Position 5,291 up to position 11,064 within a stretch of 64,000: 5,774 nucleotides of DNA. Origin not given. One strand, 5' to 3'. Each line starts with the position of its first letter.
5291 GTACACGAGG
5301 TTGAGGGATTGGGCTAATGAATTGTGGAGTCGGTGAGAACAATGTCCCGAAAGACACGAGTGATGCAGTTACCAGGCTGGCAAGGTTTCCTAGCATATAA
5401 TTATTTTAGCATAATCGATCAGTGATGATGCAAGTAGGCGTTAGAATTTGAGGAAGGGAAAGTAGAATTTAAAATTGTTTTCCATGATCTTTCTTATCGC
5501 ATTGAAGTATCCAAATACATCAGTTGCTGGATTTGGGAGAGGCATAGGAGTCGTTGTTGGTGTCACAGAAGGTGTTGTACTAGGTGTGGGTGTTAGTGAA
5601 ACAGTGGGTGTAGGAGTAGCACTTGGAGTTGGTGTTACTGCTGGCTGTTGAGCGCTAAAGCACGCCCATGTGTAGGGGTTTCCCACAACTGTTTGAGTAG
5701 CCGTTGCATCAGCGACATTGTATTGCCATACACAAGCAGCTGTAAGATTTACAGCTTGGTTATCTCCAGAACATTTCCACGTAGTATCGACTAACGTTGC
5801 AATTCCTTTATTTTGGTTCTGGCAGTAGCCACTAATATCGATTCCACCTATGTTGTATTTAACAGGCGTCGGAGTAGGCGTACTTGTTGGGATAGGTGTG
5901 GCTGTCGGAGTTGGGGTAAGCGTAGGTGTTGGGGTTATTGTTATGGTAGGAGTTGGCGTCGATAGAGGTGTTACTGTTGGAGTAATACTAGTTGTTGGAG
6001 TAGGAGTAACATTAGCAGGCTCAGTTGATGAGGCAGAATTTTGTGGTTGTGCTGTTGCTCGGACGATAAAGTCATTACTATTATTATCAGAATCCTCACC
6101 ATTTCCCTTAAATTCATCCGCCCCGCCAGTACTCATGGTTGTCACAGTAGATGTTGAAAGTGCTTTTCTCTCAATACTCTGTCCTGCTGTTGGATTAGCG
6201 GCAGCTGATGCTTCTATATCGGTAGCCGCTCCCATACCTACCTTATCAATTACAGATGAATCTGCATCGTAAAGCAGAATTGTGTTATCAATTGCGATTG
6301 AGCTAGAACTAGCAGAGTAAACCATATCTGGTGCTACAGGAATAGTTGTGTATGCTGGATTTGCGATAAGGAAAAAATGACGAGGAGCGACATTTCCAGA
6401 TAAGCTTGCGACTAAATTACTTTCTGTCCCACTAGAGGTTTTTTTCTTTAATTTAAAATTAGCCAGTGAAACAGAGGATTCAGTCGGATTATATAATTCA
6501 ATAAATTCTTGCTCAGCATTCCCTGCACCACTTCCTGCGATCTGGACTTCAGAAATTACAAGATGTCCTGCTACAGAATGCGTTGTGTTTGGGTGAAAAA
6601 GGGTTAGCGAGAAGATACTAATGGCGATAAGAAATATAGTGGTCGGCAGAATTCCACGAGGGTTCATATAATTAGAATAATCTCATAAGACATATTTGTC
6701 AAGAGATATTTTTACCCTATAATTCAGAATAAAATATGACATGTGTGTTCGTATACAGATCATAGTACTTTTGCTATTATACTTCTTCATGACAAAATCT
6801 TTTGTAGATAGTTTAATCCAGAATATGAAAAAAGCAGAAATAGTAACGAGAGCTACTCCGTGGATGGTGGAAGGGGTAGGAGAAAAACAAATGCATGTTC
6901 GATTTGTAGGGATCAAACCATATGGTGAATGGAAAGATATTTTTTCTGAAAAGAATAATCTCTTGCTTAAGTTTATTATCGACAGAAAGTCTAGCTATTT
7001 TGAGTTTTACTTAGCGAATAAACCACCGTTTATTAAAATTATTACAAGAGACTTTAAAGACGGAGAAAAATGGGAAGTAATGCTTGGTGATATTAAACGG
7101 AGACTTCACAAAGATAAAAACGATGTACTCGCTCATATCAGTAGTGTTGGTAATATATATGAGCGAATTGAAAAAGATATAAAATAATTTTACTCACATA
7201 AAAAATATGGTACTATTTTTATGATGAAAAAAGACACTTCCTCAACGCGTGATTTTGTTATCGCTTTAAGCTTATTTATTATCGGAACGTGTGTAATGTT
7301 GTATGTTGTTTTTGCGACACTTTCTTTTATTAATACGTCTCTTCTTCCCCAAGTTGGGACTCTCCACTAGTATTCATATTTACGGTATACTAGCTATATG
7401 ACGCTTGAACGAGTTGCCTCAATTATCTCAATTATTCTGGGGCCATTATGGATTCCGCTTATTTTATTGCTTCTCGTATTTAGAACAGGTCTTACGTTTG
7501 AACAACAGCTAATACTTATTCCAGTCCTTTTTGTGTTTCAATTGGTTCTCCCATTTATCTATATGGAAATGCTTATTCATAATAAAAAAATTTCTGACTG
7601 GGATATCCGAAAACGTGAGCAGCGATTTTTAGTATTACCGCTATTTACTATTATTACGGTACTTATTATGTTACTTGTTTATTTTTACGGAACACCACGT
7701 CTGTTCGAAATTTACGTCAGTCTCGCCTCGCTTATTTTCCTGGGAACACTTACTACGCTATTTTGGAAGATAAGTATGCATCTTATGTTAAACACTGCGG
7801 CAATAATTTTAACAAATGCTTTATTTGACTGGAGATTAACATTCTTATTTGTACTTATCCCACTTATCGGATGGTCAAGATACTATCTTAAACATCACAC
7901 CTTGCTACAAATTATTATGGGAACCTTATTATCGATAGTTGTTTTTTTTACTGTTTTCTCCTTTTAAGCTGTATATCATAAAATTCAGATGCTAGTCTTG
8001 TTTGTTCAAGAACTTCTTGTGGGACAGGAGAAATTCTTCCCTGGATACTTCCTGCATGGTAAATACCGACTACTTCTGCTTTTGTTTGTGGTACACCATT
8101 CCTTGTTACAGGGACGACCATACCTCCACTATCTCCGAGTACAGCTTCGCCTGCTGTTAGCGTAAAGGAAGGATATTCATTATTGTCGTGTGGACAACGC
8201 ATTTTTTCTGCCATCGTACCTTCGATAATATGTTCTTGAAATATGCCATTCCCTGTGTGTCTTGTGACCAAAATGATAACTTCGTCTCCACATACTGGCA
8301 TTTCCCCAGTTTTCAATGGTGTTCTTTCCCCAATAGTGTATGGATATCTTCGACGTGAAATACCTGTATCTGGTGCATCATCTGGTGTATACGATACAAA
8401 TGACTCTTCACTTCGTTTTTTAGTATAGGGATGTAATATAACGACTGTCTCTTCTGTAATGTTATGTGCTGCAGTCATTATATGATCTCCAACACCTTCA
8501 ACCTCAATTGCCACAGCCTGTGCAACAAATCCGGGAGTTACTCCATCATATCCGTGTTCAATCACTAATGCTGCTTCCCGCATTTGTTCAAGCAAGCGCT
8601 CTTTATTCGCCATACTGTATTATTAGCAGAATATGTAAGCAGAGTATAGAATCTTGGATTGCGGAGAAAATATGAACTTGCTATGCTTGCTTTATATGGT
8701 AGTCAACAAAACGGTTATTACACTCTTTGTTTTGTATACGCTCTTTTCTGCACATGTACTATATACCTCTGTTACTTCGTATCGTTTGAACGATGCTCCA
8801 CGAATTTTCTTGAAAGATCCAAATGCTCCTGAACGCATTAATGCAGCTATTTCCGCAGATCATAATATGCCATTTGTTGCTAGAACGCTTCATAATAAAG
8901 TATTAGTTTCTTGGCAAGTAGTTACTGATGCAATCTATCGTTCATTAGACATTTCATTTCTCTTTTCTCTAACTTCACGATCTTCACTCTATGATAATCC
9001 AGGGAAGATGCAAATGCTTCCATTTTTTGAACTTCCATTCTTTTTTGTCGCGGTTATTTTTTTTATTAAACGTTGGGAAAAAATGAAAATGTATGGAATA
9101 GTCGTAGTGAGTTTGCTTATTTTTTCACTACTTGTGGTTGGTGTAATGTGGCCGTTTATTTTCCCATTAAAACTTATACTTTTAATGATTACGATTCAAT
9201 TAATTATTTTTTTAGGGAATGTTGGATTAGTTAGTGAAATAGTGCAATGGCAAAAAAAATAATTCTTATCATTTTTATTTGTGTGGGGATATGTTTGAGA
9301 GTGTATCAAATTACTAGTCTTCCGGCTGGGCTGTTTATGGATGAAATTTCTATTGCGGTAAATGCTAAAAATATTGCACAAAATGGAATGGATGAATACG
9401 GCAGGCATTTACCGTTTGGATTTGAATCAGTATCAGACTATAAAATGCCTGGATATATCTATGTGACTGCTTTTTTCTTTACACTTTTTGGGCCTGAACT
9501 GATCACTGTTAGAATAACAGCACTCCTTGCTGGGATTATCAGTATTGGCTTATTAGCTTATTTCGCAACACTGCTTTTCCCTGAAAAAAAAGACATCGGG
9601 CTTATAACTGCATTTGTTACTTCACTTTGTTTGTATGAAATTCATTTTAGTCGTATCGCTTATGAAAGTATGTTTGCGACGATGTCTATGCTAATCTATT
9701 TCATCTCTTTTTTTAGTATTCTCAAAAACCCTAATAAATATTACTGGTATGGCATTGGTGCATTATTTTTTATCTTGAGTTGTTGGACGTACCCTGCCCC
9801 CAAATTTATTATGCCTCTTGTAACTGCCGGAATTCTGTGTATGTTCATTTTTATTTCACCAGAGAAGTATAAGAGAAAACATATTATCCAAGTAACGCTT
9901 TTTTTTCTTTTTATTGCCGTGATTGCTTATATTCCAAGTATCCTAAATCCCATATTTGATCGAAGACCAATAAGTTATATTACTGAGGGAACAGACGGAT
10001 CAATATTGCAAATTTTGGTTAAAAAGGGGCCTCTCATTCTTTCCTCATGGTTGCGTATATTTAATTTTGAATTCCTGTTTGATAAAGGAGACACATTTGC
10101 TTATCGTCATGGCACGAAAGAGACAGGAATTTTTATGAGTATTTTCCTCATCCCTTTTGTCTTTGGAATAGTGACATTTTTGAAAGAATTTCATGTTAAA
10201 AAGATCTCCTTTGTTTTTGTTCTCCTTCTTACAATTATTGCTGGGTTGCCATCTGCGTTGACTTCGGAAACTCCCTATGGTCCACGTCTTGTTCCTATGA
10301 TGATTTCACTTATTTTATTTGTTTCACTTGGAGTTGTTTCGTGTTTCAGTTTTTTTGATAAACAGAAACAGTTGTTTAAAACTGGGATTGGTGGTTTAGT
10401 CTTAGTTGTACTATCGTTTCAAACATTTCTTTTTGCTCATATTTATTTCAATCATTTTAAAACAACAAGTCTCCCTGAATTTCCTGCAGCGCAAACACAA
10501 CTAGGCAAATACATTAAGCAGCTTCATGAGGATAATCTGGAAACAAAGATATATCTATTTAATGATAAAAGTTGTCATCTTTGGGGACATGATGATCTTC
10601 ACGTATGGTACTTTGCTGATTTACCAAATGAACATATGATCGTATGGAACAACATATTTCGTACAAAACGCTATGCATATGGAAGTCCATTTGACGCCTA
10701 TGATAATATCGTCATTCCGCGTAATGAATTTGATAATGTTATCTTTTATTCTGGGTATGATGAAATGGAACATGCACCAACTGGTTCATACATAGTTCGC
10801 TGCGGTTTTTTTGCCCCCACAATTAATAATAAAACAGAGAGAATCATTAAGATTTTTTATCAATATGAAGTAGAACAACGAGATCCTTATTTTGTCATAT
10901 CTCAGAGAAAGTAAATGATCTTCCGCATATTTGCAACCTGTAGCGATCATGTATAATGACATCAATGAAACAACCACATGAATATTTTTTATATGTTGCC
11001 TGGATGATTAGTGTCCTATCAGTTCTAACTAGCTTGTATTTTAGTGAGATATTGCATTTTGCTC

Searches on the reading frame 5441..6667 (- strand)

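Call 24: search_protein_families(library=pfam, proteins=[window:5441-6667:-], max_evalue=0.001)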
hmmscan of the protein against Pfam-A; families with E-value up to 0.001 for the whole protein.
window:5441-6667:- (408 aa): 1 family
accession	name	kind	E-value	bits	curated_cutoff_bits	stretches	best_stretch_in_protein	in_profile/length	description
PF00932.25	LTD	-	1.3e-13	51.7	34.3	1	31-145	3-107/109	Lamin Tail Domain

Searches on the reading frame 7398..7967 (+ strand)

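Call 63: search_protein_families(library=pfam, proteins=[window:7398-7967:+], max_evalue=0.001)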
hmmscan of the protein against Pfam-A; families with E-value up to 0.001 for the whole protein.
window:7398-7967:+ (189 aa): 1 family
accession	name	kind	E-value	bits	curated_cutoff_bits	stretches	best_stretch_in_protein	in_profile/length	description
PF01569.27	PAP2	-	0.00097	19.3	27.2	0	125-187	52-122/130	PAP2 superfamily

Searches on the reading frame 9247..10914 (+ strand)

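Call 24: search_protein_families(library=pfam, proteins=[window:9247-10914:+], max_evalue=0.001)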
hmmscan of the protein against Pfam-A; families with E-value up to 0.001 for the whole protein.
window:9247-10914:+ (555 aa): 1 family
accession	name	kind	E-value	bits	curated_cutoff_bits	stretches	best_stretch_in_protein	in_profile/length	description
PF13231.12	PMT_2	-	0.00014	22.6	26.1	1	68-225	4-154/160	Dolichyl-phosphate-mannose-protein mannosyltransferase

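Call 90: search_protein_families(library=ncbifam, proteins=[window:9247-10914:+], max_evalue=0.001)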
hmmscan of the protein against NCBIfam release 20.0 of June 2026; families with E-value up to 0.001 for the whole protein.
window:9247-10914:+ (555 aa): 0 families
